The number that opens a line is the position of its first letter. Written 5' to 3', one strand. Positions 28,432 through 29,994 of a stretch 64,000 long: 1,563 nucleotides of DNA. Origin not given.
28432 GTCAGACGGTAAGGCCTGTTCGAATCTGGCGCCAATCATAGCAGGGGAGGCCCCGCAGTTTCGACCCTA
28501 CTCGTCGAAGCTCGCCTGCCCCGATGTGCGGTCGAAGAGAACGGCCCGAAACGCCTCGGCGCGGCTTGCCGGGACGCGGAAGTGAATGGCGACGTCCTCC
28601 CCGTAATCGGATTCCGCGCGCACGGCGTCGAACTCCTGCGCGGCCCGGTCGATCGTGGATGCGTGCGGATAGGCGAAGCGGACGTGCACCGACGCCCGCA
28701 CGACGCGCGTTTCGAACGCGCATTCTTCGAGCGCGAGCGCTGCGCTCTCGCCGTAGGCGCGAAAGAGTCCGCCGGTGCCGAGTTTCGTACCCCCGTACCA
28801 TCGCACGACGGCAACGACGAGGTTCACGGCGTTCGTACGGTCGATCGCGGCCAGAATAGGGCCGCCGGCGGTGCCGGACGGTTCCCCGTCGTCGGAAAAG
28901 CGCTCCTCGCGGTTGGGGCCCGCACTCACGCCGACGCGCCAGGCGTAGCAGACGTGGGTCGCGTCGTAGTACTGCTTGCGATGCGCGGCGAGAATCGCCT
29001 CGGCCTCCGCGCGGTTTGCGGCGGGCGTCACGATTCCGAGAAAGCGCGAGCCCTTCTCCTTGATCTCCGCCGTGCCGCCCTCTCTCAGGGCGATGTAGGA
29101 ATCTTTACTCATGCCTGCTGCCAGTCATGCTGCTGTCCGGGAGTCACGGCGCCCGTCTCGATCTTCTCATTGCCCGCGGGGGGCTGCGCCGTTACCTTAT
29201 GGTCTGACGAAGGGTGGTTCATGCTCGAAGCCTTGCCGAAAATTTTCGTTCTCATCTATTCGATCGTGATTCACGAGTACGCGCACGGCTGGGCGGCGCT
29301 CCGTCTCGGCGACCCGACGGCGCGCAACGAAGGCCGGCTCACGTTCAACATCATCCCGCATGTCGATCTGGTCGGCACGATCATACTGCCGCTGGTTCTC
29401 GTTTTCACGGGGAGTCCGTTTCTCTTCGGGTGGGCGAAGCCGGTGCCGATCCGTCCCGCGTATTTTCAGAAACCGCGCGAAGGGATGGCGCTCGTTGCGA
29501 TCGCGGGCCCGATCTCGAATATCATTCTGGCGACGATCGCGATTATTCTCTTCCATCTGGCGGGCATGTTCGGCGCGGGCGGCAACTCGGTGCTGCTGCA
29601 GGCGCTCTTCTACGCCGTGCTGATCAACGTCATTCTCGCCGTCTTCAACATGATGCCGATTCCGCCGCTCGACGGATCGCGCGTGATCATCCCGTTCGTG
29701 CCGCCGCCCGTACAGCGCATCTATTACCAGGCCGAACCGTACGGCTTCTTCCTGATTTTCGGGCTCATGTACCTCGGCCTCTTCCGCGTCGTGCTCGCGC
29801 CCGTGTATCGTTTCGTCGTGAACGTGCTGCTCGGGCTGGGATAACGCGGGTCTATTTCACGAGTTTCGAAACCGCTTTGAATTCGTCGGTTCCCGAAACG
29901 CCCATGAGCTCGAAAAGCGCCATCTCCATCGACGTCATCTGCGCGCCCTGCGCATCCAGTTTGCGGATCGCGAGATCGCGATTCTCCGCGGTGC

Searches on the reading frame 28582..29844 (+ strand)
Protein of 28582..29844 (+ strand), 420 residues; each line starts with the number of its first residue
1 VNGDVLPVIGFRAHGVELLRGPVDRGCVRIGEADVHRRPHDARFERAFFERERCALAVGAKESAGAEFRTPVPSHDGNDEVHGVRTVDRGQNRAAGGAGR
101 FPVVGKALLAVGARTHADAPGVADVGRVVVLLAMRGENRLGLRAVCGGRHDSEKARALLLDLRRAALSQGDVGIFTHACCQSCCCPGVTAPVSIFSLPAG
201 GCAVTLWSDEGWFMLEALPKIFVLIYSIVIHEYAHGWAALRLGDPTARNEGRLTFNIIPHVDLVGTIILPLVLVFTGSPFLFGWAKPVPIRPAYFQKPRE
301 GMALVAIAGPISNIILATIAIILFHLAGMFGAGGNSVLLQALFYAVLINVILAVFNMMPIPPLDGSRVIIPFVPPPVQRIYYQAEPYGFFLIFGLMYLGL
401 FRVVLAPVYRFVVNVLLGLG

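Call 62: search_protein_families(library=pfam, proteins=[window:28582-29844:+], max_evalue=0.00001)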
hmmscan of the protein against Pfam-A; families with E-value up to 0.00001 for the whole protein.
window:28582-29844:+ (420 aa): 1 family
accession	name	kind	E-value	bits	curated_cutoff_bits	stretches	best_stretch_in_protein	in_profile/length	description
PF02163.28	Peptidase_M50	-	5.1e-13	49.3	27.2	2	338-373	159-194/221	Peptidase family M50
